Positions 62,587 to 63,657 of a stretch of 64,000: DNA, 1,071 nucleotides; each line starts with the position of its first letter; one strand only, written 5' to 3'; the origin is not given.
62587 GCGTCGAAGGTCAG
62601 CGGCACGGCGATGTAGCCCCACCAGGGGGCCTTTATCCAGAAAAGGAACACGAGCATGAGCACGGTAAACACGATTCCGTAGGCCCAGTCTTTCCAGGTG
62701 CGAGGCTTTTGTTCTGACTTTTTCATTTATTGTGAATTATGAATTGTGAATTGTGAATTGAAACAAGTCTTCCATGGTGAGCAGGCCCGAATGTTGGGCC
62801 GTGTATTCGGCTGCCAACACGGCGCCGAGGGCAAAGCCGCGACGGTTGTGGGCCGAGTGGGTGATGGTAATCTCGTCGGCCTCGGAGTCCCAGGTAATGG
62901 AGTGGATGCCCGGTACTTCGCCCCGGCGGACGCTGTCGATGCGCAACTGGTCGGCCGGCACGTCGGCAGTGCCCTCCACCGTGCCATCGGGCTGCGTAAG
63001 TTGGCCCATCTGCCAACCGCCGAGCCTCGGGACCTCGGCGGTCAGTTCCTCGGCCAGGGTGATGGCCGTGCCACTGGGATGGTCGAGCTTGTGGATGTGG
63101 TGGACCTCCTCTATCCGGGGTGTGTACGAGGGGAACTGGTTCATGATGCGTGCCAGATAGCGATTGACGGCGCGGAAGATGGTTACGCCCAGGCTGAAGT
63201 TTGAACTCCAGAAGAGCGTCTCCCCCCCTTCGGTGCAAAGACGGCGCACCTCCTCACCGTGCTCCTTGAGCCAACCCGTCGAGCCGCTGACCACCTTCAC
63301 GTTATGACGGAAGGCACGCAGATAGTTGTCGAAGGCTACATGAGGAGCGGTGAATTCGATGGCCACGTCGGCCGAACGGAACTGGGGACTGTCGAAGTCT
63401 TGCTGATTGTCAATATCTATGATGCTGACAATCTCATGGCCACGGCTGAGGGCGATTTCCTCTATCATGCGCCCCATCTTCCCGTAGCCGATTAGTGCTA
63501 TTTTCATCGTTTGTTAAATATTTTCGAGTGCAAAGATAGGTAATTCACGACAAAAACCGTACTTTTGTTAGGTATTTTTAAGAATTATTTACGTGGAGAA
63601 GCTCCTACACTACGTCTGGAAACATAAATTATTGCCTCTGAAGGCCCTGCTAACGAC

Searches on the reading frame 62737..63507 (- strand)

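Call 39: search_protein_families(library=pfam, proteins=[window:62737-63507:-], max_evalue=0.1)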
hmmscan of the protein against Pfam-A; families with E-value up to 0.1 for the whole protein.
window:62737-63507:- (256 aa): 6 families
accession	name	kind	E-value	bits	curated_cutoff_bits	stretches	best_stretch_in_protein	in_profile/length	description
PF05173.19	DapB_C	-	3.7e-33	114.6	27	1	107-248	1-120/121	Dihydrodipicolinate reductase, C-terminus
PF01113.26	DapB_N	-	1.1e-15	58.2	25.6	1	1-104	1-124/124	Dihydrodipicolinate reductase, N-terminus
PF17836.7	PglD_N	-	0.00034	21.6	23.4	1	2-36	1-36/78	PglD N-terminal domain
PF00044.30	Gp_dh_N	-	0.012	16.3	31.7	1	1-36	1-37/101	Glyceraldehyde 3-phosphate dehydrogenase, NAD binding domain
PF03807.23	F420_oxidored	-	0.017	16.1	21.6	1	2-28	1-28/94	NADP oxidoreductase coenzyme F420-dependent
PF02737.24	3HCDH_N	-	0.049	14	22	1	2-36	1-34/180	3-hydroxyacyl-CoA dehydrogenase, NAD binding domain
